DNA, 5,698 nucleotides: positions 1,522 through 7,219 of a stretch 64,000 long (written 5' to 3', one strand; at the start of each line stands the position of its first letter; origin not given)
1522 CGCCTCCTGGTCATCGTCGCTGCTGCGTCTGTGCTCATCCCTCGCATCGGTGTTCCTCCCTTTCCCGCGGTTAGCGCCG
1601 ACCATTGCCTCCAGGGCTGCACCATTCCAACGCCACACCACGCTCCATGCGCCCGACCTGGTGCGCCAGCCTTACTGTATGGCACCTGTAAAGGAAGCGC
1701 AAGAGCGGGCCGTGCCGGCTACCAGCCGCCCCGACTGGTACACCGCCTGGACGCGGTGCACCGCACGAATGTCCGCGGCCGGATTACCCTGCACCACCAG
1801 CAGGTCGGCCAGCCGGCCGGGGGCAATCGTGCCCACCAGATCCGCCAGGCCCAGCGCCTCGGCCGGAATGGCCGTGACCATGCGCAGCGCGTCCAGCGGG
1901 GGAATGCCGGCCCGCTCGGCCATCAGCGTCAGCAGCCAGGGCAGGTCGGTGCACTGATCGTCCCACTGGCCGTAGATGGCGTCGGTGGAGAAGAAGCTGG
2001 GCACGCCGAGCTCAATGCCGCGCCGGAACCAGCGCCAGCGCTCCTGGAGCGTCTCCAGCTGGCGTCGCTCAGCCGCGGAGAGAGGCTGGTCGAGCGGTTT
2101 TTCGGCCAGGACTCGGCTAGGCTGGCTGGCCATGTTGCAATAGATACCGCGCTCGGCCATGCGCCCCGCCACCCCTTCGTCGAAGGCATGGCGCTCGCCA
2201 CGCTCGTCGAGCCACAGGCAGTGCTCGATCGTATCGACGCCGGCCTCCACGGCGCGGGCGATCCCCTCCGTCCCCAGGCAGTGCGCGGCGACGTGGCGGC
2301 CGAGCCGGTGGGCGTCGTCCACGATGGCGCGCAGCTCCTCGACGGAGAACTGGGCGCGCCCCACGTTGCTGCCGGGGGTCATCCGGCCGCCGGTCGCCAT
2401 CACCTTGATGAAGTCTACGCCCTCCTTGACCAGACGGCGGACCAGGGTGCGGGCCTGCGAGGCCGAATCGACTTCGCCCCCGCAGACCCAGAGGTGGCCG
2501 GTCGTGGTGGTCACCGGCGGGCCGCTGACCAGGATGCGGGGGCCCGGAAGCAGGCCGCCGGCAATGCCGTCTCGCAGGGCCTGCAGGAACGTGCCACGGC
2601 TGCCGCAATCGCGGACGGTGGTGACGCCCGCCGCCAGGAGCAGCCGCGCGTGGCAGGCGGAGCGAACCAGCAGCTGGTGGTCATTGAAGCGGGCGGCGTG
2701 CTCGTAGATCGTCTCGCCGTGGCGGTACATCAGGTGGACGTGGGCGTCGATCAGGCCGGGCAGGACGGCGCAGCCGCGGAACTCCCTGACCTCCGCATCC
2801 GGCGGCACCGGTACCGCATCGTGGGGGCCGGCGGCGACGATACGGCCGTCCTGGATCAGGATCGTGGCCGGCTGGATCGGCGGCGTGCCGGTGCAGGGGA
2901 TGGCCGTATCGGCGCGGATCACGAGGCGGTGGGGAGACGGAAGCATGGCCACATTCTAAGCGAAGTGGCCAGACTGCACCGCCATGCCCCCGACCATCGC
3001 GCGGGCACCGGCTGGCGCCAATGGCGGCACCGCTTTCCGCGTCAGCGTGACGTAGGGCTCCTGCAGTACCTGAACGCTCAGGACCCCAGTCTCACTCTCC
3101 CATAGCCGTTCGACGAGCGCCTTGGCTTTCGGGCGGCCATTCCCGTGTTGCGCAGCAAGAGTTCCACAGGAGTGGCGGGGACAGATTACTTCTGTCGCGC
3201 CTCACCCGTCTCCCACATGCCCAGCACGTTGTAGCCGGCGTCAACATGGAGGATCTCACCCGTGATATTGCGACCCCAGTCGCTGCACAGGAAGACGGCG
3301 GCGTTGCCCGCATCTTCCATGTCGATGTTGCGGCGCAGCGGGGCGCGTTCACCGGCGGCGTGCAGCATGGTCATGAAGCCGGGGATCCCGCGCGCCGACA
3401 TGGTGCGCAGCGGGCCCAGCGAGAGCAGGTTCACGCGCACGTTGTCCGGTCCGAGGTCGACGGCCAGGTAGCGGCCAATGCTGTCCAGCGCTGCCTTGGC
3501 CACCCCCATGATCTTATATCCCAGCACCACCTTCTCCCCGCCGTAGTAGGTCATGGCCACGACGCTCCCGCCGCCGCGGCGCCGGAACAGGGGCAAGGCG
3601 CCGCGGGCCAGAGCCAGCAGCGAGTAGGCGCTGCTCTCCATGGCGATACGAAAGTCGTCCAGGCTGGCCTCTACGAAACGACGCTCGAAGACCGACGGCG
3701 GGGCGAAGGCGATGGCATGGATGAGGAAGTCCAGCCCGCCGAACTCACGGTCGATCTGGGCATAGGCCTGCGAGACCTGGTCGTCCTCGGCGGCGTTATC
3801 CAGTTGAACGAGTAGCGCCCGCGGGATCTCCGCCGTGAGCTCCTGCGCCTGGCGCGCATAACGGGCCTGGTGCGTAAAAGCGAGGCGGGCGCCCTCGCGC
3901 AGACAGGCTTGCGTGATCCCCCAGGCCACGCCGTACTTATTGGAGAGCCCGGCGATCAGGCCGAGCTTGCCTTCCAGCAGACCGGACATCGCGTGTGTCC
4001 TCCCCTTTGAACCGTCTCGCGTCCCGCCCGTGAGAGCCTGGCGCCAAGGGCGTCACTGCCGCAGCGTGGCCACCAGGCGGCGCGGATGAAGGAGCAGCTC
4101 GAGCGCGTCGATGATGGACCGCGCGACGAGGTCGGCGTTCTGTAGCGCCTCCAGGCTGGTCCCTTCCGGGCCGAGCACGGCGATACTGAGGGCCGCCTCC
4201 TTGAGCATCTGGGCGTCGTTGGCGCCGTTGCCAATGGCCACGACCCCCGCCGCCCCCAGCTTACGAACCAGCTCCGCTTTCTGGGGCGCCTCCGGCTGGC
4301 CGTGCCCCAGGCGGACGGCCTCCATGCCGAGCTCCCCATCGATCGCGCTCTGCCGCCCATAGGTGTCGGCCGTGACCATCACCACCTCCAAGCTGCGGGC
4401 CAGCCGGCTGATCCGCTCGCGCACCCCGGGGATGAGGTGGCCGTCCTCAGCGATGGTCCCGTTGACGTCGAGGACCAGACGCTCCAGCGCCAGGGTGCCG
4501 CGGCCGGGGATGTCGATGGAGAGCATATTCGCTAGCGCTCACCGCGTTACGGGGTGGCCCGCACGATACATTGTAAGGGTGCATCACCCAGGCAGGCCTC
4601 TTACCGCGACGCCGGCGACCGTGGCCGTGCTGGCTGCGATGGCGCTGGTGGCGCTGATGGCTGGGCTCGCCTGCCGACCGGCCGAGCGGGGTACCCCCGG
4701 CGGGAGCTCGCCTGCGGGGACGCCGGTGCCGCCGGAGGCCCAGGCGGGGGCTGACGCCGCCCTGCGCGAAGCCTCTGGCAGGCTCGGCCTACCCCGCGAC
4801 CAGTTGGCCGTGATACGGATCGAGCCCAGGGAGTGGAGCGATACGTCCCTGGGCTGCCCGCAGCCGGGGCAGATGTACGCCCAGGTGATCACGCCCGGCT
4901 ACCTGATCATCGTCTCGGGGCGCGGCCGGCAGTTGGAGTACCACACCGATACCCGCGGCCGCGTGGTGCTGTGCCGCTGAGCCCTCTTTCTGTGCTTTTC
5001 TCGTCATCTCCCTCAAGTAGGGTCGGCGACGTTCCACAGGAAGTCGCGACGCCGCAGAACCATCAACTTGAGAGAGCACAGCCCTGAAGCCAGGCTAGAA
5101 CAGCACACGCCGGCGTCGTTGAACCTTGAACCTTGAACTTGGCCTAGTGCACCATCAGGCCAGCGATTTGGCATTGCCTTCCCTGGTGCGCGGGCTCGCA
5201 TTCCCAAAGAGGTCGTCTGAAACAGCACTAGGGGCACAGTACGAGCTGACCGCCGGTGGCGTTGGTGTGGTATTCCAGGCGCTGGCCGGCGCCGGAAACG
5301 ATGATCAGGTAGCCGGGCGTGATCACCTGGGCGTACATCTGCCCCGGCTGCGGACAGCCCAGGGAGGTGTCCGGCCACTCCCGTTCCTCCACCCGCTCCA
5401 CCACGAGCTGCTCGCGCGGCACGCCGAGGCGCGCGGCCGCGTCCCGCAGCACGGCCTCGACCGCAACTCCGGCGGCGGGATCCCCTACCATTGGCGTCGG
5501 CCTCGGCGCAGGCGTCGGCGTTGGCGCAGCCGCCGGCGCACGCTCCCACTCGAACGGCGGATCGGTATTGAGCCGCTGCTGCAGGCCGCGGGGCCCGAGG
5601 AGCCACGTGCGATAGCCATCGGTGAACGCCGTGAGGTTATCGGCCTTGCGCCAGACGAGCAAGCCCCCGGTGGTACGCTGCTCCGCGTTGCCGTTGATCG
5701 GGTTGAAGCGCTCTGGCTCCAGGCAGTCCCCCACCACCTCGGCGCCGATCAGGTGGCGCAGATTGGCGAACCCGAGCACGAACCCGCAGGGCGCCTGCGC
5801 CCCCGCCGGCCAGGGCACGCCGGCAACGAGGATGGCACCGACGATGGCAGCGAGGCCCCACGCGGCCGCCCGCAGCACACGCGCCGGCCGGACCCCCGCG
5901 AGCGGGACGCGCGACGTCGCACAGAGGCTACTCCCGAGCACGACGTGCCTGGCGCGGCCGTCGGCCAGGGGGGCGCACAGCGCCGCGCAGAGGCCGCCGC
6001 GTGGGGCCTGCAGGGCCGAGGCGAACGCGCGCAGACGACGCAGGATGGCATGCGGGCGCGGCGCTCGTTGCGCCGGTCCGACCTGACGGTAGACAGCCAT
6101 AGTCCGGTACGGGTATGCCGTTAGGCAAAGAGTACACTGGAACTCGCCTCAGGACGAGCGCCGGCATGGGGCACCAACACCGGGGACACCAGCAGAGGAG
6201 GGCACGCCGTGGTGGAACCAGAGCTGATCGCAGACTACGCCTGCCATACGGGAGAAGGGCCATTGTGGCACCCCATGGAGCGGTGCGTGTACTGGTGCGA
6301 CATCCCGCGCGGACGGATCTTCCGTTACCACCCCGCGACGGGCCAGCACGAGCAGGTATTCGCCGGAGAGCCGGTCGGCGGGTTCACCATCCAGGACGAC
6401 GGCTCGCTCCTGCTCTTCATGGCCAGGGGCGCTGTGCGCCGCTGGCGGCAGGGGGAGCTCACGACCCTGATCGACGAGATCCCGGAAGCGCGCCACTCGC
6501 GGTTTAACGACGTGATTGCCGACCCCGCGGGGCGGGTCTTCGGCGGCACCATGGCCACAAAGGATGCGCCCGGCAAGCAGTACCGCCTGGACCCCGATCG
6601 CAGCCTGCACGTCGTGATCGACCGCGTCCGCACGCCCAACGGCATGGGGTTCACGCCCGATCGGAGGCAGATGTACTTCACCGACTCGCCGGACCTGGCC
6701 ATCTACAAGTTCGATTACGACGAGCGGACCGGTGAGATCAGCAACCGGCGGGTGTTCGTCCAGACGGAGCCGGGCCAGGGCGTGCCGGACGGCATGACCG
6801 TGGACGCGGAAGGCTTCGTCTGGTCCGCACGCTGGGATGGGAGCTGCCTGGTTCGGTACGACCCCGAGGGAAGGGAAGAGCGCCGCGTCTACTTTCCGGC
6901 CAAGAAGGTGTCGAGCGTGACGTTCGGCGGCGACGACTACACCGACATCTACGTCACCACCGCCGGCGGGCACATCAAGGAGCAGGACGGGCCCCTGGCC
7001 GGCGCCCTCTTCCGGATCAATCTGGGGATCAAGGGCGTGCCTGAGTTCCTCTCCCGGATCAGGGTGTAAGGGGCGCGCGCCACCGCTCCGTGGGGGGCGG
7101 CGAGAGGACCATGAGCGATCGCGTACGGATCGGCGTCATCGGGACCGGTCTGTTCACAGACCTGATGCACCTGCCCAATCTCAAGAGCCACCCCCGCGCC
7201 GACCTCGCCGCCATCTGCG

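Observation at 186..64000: Seven family-1 ABC substrate-binding protein genes and not a single ABC permease or ATPase gene in 64 kb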

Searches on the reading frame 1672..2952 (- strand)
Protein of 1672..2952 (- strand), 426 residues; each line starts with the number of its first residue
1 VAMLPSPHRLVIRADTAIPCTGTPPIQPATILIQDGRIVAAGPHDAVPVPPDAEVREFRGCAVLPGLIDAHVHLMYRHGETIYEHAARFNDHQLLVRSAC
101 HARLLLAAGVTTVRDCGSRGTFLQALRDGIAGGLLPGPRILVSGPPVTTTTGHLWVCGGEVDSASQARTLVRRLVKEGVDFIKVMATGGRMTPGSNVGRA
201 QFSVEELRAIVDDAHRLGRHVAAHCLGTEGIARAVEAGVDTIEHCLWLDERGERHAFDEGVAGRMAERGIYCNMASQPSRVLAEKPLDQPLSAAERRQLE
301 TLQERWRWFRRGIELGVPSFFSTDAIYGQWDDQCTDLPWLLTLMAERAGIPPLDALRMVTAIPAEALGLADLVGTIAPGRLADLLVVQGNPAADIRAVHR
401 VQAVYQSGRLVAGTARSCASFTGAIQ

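Call 6: search_protein_families(library=pfam, proteins=[window:1672-2952:-], max_evalue=0.01)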
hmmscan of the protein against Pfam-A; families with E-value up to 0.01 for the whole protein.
window:1672-2952:- (426 aa): 3 families
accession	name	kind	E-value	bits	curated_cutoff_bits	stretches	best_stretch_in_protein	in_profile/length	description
PF01979.26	Amidohydro_1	-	8.5e-48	163.8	25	1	63-411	2-345/345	Amidohydrolase family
PF07969.17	Amidohydro_3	-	6.8e-13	49.3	29.7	1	197-411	254-471/472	Amidohydrolase family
PF22039.1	HUTI_composite_bact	-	0.0083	16.2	25.5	0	31-47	3-19/26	Imidazolonepropionase-like composite domain, bacteria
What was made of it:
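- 1672..4526 (-): Genes upstream of SBP1 in the same orientation: HAD hydrolase (4053-4526), SDR (3186-3989) and amidohydrolase (1672-2952). All appear cytoplasmic. Pfam (call 6).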

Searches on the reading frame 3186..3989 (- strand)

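Call 6: search_protein_families(library=pfam, proteins=[window:3186-3989:-], max_evalue=0.01)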
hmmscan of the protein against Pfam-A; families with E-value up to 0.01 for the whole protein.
window:3186-3989:- (267 aa): 2 families
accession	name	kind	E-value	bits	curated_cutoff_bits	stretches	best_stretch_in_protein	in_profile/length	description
PF13561.12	adh_short_C2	-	4.4e-71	239.6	27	1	14-254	1-236/236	Enoyl-(Acyl carrier protein) reductase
PF00106.31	adh_short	-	2.4e-18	66.8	26.6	1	20-198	11-186/195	short chain dehydrogenase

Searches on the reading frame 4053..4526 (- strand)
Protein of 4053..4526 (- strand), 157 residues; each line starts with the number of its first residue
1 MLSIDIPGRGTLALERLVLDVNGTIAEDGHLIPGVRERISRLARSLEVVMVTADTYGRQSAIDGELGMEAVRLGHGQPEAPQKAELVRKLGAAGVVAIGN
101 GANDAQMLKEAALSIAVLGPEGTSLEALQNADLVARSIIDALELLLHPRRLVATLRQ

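Call 6: search_protein_families(library=pfam, proteins=[window:4053-4526:-], max_evalue=0.01)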
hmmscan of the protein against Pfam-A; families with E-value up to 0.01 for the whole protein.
window:4053-4526:- (157 aa): 3 families
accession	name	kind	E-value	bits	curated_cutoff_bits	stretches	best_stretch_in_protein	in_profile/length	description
PF00702.32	Hydrolase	-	5.6e-09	37.1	26.4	1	20-111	86-190/191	haloacid dehalogenase-like hydrolase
PF08282.18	Hydrolase_3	-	0.00025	21.3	20.9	1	93-117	204-228/255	haloacid dehalogenase-like hydrolase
PF13344.12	Hydrolase_6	-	0.0045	17.4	27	0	18-52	2-37/101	Haloacid dehalogenase-like hydrolase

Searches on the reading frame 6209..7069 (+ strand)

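Call 6: search_protein_families(library=pfam, proteins=[window:6209-7069:+], max_evalue=0.01)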
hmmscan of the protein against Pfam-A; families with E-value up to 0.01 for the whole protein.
window:6209-7069:+ (286 aa): 3 families
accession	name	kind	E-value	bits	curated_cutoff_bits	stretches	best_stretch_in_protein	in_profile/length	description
PF08450.18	SGL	-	1e-76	258.3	26.3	1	15-252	2-245/246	SMP-30/Gluconolactonase/LRE-like region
PF03088.22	Str_synth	-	0.00016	22.1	25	0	112-166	27-82/89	Strictosidine synthase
PF01731.26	Arylesterase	-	0.0039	17.8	21.3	0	132-168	45-81/86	Arylesterase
